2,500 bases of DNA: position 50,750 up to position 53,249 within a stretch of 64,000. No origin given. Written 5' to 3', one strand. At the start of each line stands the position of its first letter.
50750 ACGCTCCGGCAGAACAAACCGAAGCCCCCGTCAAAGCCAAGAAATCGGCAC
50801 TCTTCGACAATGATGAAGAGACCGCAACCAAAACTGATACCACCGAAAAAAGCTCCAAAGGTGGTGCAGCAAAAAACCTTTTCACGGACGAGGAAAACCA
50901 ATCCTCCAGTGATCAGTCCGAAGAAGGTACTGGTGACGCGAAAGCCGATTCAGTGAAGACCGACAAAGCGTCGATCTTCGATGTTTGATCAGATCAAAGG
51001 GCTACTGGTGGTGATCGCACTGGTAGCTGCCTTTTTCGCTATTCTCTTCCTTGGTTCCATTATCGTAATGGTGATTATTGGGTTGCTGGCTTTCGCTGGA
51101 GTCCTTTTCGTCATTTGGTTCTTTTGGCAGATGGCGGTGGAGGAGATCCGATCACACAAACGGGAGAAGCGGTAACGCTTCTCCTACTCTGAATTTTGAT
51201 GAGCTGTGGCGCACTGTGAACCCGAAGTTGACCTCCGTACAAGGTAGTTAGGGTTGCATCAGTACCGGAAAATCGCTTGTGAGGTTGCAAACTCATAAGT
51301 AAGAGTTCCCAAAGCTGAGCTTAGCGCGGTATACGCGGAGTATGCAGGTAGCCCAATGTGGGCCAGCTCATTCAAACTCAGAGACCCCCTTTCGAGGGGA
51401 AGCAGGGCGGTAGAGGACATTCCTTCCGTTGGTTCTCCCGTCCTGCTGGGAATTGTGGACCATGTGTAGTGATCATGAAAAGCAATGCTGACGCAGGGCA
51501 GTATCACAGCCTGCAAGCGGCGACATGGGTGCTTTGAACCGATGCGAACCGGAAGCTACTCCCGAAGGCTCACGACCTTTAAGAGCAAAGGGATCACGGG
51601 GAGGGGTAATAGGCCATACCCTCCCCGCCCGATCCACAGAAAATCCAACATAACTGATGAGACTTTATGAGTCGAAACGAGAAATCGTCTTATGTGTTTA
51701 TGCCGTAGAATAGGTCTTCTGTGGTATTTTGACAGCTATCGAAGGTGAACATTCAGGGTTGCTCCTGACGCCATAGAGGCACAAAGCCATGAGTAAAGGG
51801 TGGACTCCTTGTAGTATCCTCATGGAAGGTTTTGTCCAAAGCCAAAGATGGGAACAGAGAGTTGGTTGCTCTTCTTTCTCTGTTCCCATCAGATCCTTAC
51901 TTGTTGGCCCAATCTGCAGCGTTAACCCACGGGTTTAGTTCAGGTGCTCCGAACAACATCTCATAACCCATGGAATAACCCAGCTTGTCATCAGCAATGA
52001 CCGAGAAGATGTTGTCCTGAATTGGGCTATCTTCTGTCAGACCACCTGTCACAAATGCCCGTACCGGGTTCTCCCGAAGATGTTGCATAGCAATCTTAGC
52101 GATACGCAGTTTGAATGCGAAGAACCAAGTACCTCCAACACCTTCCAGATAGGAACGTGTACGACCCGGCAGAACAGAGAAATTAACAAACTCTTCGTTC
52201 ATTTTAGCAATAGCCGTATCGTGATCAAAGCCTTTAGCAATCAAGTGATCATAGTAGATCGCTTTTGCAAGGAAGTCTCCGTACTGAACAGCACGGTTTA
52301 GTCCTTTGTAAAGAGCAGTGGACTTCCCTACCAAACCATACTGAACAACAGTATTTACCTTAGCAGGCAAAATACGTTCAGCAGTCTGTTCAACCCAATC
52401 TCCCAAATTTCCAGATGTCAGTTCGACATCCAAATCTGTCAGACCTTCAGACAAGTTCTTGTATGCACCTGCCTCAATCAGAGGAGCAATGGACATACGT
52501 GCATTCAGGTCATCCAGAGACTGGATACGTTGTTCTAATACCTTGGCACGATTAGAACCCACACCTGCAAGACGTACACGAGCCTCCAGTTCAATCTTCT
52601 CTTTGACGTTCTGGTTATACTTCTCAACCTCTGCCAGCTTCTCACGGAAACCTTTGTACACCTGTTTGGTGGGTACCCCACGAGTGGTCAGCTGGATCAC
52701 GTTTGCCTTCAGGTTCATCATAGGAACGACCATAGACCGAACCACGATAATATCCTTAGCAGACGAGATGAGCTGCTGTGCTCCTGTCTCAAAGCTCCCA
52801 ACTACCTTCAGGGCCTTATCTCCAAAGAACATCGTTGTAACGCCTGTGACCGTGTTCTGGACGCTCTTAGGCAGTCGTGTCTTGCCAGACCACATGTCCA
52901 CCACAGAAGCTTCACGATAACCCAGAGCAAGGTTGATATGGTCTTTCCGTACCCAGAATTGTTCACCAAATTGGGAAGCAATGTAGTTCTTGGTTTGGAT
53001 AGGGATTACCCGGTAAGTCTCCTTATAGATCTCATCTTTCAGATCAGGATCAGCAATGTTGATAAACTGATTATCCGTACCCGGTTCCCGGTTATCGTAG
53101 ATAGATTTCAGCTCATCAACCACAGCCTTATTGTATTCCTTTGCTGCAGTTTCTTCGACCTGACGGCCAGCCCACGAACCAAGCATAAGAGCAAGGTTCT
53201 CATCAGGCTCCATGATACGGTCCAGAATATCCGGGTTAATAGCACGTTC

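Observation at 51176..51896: A 720-bp ORF-free, hairpin-dense spacer between the converging gene blocks: candidate large structured RNA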

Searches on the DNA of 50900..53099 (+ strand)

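Call 5: search_dna_similar(query=window:50900-52100:+, collection=phages, mode=distant, max_rows=40)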
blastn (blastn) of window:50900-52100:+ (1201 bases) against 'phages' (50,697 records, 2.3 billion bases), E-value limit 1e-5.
Records with a match: 9; places in all: 9; records where one place covers at least 80% of the query: 0.
Best place of each record, by identity: 60-80% 9.
By first word of the organism name: Dinoroseobacter 5; Ruegeria 2; Roseobacter 1; Sulfitobacter 1.
By host as written in the record: Dinoroseobacter shibae DFL12 5; Ruegeria pomeroyi DSS-3 2; Roseobacter denitrificans OCh114 1; Sulfitobacter sp. AA1 1.
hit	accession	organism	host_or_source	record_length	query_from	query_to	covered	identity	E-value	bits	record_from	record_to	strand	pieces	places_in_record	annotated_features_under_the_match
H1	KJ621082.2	Dinoroseobacter phage DFL12phi1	Dinoroseobacter shibae DFL12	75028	1011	1126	10%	76.7%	1e-13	85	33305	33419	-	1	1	virion-encapsulated RNA polymerase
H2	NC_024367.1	Dinoroseobacter phage DFL12phi1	Dinoroseobacter shibae DFL12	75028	1011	1126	10%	76.7%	1e-13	85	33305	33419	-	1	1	virion RNA polymerase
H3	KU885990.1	Roseobacter phage RD-1410Ws-07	Roseobacter denitrificans OCh114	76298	1022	1126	9%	79.0%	8e-16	92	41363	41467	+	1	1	vRNAP protein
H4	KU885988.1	Dinoroseobacter phage DS-1410Ws-06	Dinoroseobacter shibae DFL12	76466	1022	1126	9%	78.1%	3e-14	87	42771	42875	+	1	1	vRNAP protein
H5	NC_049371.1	Dinoroseobacter phage DS-1410Ws-06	Dinoroseobacter shibae DFL12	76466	1022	1126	9%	78.1%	3e-14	87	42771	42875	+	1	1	virion RNA polymerase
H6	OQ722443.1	Sulfitobacter phage vB_SupP_AX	Sulfitobacter sp. AA1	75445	1022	1126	9%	78.1%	3e-14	87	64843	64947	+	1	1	viron-encapsulated RNA polymerase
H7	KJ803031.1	Dinoroseobacter phage vBDshPR2C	Dinoroseobacter shibae DFL12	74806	1023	1126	9%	76.9%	1e-12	81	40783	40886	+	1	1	virion-encapsulated RNA polymerase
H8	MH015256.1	Ruegeria phage vB_RpoP-V13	Ruegeria pomeroyi DSS-3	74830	1023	1126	9%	75.0%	7e-10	72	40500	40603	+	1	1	virion-encapsulated RNA polymerase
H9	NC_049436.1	Ruegeria phage vB_RpoP-V13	Ruegeria pomeroyi DSS-3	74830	1023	1126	9%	75.0%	7e-10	72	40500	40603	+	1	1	virion RNA polymerase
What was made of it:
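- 51897..62093 (-): Virion RNA polymerase gene (right flank), 3398 aa. Matches to vRNAP genes of Rhodovirinae phages (call 5).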

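Call 6: search_rna_families(source=window, start=50900, end=52100, threshold=evalue, max_evalue=10)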
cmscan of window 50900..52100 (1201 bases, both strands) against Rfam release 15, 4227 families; matches with E-value up to 10: 6.
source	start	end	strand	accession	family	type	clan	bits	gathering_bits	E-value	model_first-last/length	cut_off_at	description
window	51803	51888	+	RF04339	Plastid-psbJ-3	Cis-reg;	CL00152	19.5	61.7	1.9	1-125/125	no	Plastid-psbJ-3 3UTR RNA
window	51847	51890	+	RF00969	mir-556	Gene; miRNA;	-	18.2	84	3.1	1-88/88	no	mir-556 microRNA precursor family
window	51644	51677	+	RF00008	Hammerhead_3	Gene; ribozyme;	CL00010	16.7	48.5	2.5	7-48/54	no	Hammerhead ribozyme (type III)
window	51843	51893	-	RF03778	mir-483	Gene; miRNA;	-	15.6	60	10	1-75/75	no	mir-483 microRNA precursor family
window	51189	51219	+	RF01133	sR3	Gene; snRNA; snoRNA; CD-box;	-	14.8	41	0.48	24-55/55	no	Small nucleolar RNA sR3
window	50949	50973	+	RF01145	sR14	Gene; snRNA; snoRNA; CD-box;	-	10.7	38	6.6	1-54/54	no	Small nucleolar RNA sR14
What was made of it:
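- On Large structured non-coding RNA (single RNA of at least 500 nt): The stretch 51761-51896 was scanned only at the less permissive setting (call 6).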

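Call 8: get_annotated_region(hit=H3, flank=4000)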
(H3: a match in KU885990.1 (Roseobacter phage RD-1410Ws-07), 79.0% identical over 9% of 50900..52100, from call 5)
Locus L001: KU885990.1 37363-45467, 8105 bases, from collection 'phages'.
description: Roseobacter phage RD-1410Ws-07, partial genome.
organism: Roseobacter phage RD-1410Ws-07 (NCBI taxid 1815985)
taxonomy: Viruses; Duplodnaviria; Heunggongvirae; Uroviricota; Caudoviricetes; Schitoviridae; Rhodovirinae; Sanyabayvirus; Sanyabayvirus DS1410Ws06
host: Roseobacter denitrificans OCh114; source: seawater; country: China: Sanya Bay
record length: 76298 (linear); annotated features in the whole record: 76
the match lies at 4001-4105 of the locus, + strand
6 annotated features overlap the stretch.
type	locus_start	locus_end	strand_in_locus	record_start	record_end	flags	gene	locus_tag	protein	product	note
CDS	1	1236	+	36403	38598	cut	-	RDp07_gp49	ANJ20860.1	DNA primase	N4 gp43-like protein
CDS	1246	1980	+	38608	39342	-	-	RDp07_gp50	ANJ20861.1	hypothetical protein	hypothetical protein, N4 gp45-like protein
CDS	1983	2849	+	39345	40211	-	-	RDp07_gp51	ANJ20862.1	single-stranded DNA-binding protein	-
CDS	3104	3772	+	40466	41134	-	-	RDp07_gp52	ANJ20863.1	endoribonuclease RusA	-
CDS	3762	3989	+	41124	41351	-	-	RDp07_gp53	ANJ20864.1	hypothetical protein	-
CDS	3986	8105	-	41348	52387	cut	-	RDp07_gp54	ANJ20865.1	vRNAP protein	-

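Call 9: get_annotated_region(hit=H6, flank=4000)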
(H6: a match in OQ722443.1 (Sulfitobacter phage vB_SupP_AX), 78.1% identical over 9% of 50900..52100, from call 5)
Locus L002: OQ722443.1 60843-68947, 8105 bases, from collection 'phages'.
description: Sulfitobacter phage vB_SupP_AX, complete genome.
organism: Sulfitobacter phage vB_SupP_AX (NCBI taxid 3038282)
taxonomy: Viruses; Duplodnaviria; Heunggongvirae; Uroviricota; Caudoviricetes; Schitoviridae; Rhodovirinae; Sanyabayvirus
host: Sulfitobacter sp. AA1; source: -; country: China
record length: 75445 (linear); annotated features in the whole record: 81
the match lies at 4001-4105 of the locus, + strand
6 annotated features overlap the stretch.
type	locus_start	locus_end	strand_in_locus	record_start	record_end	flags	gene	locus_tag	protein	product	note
CDS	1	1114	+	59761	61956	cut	-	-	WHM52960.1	hypothetical protein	N4 gp43-like protein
CDS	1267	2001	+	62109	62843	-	-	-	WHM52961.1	virion DNA-directed RNA polymerase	-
CDS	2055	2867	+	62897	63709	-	-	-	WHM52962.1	single-strand DNA binding protein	-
CDS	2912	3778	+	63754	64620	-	-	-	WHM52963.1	hypothetical protein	-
CDS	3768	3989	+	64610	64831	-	-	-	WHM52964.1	hypothetical protein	-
CDS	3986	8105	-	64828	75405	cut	-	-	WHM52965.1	viron-encapsulated RNA polymerase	-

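Call 10: get_annotated_region(hit=H2, flank=4000)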
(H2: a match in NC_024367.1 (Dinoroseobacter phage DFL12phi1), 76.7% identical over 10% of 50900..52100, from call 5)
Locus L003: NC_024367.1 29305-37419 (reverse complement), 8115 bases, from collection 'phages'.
description: Dinoroseobacter phage DFL12phi1, complete genome.
organism: Dinoroseobacter phage DFL12phi1 (NCBI taxid 1477404)
taxonomy: Viruses; Duplodnaviria; Heunggongvirae; Uroviricota; Caudoviricetes; Schitoviridae; Rhodovirinae; Baltimorevirus; Baltimorevirus DFL12
host: Dinoroseobacter shibae DFL12; source: -; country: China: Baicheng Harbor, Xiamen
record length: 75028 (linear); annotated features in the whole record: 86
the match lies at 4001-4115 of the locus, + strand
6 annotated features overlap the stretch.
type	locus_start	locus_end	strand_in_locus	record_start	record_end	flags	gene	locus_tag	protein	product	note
CDS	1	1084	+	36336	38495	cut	-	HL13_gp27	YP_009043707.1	DNA primase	orf27; N4 gp43-like protein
CDS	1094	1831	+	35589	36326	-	-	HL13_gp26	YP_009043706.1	Sak4-like ssDNA annealing protein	orf26; N4 gp44-like protein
CDS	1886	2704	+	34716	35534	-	-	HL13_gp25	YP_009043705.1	single strand DNA binding protein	orf25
CDS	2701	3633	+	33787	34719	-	-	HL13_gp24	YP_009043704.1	RusA-like Holliday junction resolvase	orf24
CDS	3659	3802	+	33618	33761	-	-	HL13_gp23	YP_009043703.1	hypothetical protein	orf23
CDS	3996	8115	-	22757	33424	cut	-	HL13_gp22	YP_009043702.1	virion RNA polymerase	orf22; N4 gp50-like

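Call 11: get_annotated_region(hit=H9, flank=4000)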
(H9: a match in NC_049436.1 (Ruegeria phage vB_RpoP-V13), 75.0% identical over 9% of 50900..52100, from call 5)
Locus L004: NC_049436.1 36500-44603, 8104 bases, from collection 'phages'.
description: Ruegeria phage vB_RpoP-V13, complete genome.
organism: Ruegeria phage vB_RpoP-V13 (NCBI taxid 2218612)
taxonomy: Viruses; Duplodnaviria; Heunggongvirae; Uroviricota; Caudoviricetes; Schitoviridae; Rhodovirinae; Pomeroyivirus; Pomeroyivirus V13
host: Ruegeria pomeroyi DSS-3; source: Inner Harbor water; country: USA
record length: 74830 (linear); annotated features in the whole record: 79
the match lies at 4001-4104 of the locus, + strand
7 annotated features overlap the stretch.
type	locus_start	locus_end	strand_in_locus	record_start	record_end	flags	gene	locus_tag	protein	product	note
CDS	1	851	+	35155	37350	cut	-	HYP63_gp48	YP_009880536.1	DNA primase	-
CDS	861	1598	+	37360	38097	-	-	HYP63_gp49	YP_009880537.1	Sak4-like ssDNA annealing protein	-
CDS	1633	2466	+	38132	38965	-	-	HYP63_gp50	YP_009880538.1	single strand DNA binding protein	-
CDS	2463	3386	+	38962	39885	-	-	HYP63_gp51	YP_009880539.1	RusA-like Holliday junction resolvase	-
CDS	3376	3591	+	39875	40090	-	-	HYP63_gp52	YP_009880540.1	hypothetical protein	-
CDS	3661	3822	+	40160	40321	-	-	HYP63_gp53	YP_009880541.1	hypothetical protein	-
CDS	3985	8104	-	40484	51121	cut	-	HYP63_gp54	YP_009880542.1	virion RNA polymerase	-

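Call 27: search_rna_families(sources=[L005, L006, L007, L012, L013, L014], threshold=evalue, max_evalue=1)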
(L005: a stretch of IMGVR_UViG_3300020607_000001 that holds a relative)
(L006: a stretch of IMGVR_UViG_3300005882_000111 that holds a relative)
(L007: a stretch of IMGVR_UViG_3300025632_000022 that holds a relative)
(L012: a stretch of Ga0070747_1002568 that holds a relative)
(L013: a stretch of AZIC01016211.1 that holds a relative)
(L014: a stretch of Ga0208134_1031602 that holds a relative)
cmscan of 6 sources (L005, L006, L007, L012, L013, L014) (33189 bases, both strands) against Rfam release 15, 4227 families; matches with E-value up to 1: 2.
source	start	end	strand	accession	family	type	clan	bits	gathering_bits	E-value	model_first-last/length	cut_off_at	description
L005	5199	5273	-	RF01852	tRNA-Sec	Gene; tRNA;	CL00001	26.8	47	0.24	1-91/91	no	Selenocysteine transfer RNA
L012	6007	6077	+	RF01145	sR14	Gene; snRNA; snoRNA; CD-box;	-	18.8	38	0.61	1-54/54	no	Small nucleolar RNA sR14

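Call 70: build_rna_model(alignment_id=A3)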
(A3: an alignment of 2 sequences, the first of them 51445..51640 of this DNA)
Model R1 built from alignment A3 (2 sequences, 197 columns); structure: RNAalifold consensus.
model positions 197; base pairs 44; branch points 5; effective number of sequences 1.14; information 0.589 bits per position. Calibrated on 0.2 Mb of random sequence (short: E-values are rough).
structure used (alignment columns):
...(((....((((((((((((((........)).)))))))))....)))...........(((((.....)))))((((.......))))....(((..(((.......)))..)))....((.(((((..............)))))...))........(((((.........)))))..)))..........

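Call 71: search_with_rna_model(model_id=R1, sources=[window, L001, L002, L003, L004, L005, L006, L007, L012, L013, L014, L018, L019, L020, L021, L023, L024, L025, L026, L034], max_evalue=10)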
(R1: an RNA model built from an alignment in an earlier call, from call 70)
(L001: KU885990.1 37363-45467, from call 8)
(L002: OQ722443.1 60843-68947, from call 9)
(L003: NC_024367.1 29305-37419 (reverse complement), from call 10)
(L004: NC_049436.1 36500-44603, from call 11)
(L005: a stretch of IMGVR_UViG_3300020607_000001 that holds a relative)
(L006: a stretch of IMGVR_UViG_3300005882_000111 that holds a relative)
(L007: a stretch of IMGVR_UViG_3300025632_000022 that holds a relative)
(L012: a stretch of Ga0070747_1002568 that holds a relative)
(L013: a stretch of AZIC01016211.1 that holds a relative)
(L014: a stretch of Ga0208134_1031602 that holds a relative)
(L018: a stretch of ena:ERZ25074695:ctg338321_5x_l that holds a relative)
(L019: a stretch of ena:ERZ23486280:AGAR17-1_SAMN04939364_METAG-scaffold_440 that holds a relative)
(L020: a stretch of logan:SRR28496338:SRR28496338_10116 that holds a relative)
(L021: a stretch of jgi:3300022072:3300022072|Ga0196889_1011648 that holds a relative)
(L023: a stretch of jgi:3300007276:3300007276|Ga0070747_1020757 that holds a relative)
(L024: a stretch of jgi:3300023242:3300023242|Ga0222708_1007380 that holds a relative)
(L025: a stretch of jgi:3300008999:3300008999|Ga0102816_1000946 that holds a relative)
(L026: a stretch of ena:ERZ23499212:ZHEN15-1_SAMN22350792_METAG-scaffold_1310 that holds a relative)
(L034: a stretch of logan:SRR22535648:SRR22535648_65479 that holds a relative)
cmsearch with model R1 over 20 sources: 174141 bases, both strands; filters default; matches with E-value up to 10: 4.
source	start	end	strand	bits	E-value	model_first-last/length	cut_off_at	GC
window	51445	51640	-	220.4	2.4e-59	1-197/197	no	0.56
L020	1632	1822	+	216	3.8e-58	1-197/197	no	0.57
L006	4065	4169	+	38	7e-09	1-197/197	no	0.56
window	51597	51627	+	7.2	2.3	14-44/197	no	0.68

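Call 72: search_with_rna_model(model_id=R1, source=L006, start=4000, end=4450, filters=off, max_evalue=10, show_alignments=2)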
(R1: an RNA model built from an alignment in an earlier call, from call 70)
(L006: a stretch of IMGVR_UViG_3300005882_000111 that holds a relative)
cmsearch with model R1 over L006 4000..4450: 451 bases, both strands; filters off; matches with E-value up to 10: 22.
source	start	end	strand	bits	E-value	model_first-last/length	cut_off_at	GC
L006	4065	4169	+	38.2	1.7e-11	1-197/197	no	0.56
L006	4075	4106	-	4.3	0.039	14-45/197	no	0.69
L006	4220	4229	-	2.3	0.14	24-33/197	no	0.4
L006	4140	4165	-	0.3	0.5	1-197/197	no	0.54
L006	4357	4386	+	0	0.62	1-197/197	no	0.53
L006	4171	4212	+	-0.2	0.72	1-197/197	no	0.45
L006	4294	4327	+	-0.6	0.88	1-197/197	no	0.47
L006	4357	4375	-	-0.8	1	1-197/197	no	0.53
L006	4183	4201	-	-0.9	1.1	1-197/197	no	0.47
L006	4115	4137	-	-1.5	1.6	1-197/197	no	0.48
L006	4379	4411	-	-1.6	1.7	14-46/197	no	0.67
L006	4397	4411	+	-2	2.2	1-197/197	no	0.67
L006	4314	4333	-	-2.4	2.8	1-197/197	no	0.5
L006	4048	4062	+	-3.1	4.4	1-197/197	no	0.4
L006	4240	4250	+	-3.1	4.5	168-178/197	no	0.45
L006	4020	4036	+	-3.4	5.5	1-197/197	no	0.47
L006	4056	4071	-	-3.5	5.6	1-197/197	no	0.44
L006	4274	4291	-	-3.6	6.3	130-147/197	no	0.5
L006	4238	4256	-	-3.8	6.8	1-197/197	no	0.53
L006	4016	4024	-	-3.9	7.3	81-89/197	no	0.22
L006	4030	4054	-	-4.1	8.2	1-197/197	no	0.52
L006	4292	4302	-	-4.3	9.7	1-197/197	no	0.36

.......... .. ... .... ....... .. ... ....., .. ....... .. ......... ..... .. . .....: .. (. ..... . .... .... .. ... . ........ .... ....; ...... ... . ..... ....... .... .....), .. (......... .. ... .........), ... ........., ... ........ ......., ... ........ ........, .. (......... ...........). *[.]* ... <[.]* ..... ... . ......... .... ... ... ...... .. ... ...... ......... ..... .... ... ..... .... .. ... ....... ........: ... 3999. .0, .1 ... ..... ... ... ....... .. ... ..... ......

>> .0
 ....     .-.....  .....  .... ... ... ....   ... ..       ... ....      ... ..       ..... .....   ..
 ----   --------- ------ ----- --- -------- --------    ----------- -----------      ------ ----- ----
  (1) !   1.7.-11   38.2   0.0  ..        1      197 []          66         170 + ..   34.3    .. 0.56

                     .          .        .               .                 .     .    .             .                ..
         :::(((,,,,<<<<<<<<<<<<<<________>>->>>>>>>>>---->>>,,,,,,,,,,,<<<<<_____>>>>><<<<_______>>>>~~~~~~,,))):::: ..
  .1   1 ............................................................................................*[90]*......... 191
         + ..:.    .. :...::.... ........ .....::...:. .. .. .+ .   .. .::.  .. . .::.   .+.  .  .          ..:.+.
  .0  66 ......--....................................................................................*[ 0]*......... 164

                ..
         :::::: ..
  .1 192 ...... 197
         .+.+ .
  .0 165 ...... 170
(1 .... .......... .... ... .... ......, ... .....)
